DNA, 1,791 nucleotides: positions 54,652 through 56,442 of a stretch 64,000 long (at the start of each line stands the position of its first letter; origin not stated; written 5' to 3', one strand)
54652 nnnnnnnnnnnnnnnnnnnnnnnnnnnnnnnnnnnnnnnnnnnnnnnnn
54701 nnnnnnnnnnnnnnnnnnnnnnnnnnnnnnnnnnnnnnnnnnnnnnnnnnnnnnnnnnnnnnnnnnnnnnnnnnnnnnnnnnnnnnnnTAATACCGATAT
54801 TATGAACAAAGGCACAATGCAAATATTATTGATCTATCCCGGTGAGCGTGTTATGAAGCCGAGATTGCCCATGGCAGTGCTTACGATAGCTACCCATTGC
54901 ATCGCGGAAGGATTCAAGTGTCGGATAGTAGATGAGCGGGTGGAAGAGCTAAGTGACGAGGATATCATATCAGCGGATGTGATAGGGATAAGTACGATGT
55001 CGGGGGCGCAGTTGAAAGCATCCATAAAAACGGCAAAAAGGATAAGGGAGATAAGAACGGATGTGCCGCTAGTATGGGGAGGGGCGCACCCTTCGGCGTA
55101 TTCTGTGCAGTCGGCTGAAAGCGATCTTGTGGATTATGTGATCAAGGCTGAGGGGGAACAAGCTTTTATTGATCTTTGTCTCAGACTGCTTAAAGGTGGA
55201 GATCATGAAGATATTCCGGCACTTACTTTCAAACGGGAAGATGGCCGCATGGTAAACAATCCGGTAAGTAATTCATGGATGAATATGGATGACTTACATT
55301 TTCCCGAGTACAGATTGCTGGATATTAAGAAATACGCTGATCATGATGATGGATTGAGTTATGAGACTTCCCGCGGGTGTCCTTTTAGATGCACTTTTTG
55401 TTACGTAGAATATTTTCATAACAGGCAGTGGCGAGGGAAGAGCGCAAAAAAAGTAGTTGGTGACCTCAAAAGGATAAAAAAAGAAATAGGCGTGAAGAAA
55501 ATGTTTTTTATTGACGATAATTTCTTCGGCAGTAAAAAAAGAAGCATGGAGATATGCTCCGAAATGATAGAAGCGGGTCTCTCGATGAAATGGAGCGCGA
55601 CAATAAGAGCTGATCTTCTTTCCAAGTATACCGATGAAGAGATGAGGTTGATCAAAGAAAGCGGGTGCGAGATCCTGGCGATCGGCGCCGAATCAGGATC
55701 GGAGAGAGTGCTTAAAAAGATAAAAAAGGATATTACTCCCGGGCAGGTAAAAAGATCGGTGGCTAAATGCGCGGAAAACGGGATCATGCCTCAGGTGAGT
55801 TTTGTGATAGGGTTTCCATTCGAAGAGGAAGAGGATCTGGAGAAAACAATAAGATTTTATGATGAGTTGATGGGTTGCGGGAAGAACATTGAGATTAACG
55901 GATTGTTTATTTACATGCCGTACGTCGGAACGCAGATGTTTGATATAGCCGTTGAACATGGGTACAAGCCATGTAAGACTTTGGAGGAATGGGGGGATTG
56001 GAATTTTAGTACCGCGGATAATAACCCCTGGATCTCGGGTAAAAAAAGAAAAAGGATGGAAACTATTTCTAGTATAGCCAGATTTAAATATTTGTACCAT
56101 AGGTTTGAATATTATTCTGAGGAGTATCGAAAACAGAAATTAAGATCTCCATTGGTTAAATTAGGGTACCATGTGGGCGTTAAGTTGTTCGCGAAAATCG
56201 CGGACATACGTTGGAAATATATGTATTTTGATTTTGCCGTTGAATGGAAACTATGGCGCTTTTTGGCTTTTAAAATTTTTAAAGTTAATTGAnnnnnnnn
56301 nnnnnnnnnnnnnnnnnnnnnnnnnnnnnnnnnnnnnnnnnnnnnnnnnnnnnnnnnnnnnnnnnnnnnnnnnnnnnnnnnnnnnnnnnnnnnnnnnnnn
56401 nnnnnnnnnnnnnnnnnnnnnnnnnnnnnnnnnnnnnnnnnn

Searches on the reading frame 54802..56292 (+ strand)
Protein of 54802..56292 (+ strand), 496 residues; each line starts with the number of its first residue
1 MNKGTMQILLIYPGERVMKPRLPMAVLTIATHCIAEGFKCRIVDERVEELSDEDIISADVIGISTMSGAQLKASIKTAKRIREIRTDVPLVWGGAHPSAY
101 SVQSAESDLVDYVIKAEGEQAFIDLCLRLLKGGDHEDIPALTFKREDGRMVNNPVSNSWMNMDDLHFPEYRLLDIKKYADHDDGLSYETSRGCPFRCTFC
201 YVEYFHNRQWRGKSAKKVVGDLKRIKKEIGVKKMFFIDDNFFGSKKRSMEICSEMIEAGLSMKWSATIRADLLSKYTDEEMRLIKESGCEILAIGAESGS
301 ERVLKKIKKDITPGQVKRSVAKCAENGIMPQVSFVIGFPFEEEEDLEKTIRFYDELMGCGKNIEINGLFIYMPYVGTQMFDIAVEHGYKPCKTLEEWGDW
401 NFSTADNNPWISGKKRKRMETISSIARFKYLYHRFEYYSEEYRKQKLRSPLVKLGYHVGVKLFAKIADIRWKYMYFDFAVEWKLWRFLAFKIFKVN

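Call 7: search_protein_families(library=pfam, proteins=[window:54802-56292:+], max_evalue=0.001)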
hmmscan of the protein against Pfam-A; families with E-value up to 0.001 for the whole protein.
window:54802-56292:+ (496 aa): 2 families
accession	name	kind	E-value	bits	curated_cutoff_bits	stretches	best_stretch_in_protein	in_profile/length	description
PF04055.27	Radical_SAM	-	2.2e-22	80.5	29.5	1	187-352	1-165/166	Radical SAM superfamily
PF02310.24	B12-binding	-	4e-14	52.9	32.1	1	23-124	14-119/121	B12 binding domain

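Call 54: search_protein_families(library=ncbifam, proteins=[window:54802-56292:+], max_evalue=0.00001)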
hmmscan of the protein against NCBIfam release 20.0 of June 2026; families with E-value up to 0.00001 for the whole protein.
window:54802-56292:+ (496 aa): 24 families
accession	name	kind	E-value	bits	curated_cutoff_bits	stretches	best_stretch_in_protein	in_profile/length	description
TIGR03471.1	HpnJ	equivalog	1.2e-46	159.7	577.6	1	41-388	48-392/472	hopanoid biosynthesis associated radical SAM protein HpnJ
NF050148.1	rSAM_ApyD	equivalog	6e-42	143.9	750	1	57-381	74-391/645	RiPP biosynthesis radical SAM protein ApyD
TIGR04479.1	bcpD_PhpK_rSAM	subfamily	4.5e-39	134.2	600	1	57-355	110-408/504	PhpK family radical SAM P-methyltransferase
TIGR04013.1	B12_SAM_MJ_1487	hypoth_equivalog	6.5e-39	133.9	251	1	58-381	44-355/382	TIGR04013 family B12-binding domain/radical SAM domain-containing protein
TIGR02026.1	BchE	equivalog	7e-39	134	481.35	1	14-444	13-440/497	magnesium-protoporphyrin IX monomethyl ester anaerobic oxidative cyclase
NF038361.1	rSAM_Sden_1168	equivalog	2.3e-34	118.9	575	1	39-387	124-477/560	Sden_1168 family B12-binding radical SAM P-methyltransferase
TIGR04072.2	rSAM_ladder_B12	equivalog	1.1e-33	116.6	360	1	71-387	83-376/443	lipid biosynthesis B12-binding/radical SAM protein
TIGR04014.1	B12_SAM_MJ_0865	equivalog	1e-31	110.2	360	1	33-357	21-337/434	methyl-coenzyme M reductase glutamine C-methyltransferase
TIGR03975.1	rSAM_ocin_1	subfamily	3.2e-30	105.2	281.85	1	57-352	128-426/606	RiPP maturation radical SAM C-methyltransferase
NF040542.1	rSAM_RCCLKC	equivalog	3.7e-28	98.8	450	1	23-352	13-346/423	arsinothricin biosynthesis radical SAM protein ArsL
TIGR04385.1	B12_rSAM_cofa1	equivalog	7.7e-28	97.9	450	1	74-358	86-366/438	B12 lower ligand biosynthesis radical SAM protein BzaD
NF040546.1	rSAM_CUAEP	equivalog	4.6e-26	91.5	500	1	28-353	18-338/468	CUAEP/CCAEP-tail radical SAM (seleno)protein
TIGR04367.1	HpnR_B12_rSAM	equivalog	2.4e-24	85.7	650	1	22-380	21-370/490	hopanoid C-3 methylase HpnR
TIGR04190.1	B12_SAM_Ta0216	equivalog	8.2e-19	67.6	500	1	22-363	36-401/554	TIGR04190 family B12-binding domain/radical SAM domain protein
NF033070.1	rSAM_AprD4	equivalog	4.9e-18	65.3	500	1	23-388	42-395/456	AprD4 family radical SAM diol-dehydratase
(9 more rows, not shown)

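Call 70: search_solved_structures(query=window:54802-56289:+, max_evalue=0.001)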
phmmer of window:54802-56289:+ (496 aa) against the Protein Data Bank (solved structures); distinct sequences matched with E-value up to 0.001: 8.
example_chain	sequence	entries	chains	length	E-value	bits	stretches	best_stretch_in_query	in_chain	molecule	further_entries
9ccb_A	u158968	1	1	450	1.6e-23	86.3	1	110-358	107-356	Radical SAM core domain-containing protein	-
6fd2_B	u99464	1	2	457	8.3e-15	57.6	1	187-388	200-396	Putative apramycin biosynthetic oxidoreductase 4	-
5ul2_A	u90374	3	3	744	6.9e-11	44.7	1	91-365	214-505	OxsB protein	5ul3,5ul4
7kdx_A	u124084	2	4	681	4.4e-09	38.7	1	47-342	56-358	Methyltransferase TokK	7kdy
2qgq_A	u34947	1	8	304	5.9e-07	31.7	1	189-383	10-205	Protein TM_1862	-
4jc0_A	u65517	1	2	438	7e-07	31.5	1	188-383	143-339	Ribosomal protein S12 methylthiotransferase RimO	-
6wte_A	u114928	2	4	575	2.9e-05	26.1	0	81-150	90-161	B12-binding domain-containing protein | Tryptophan-C2-methyltransferase containing B12-binding domain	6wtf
9n1b_A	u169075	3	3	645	0.00027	22.9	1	115-271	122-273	Radical SAM protein | Radical SAM enzyme CysS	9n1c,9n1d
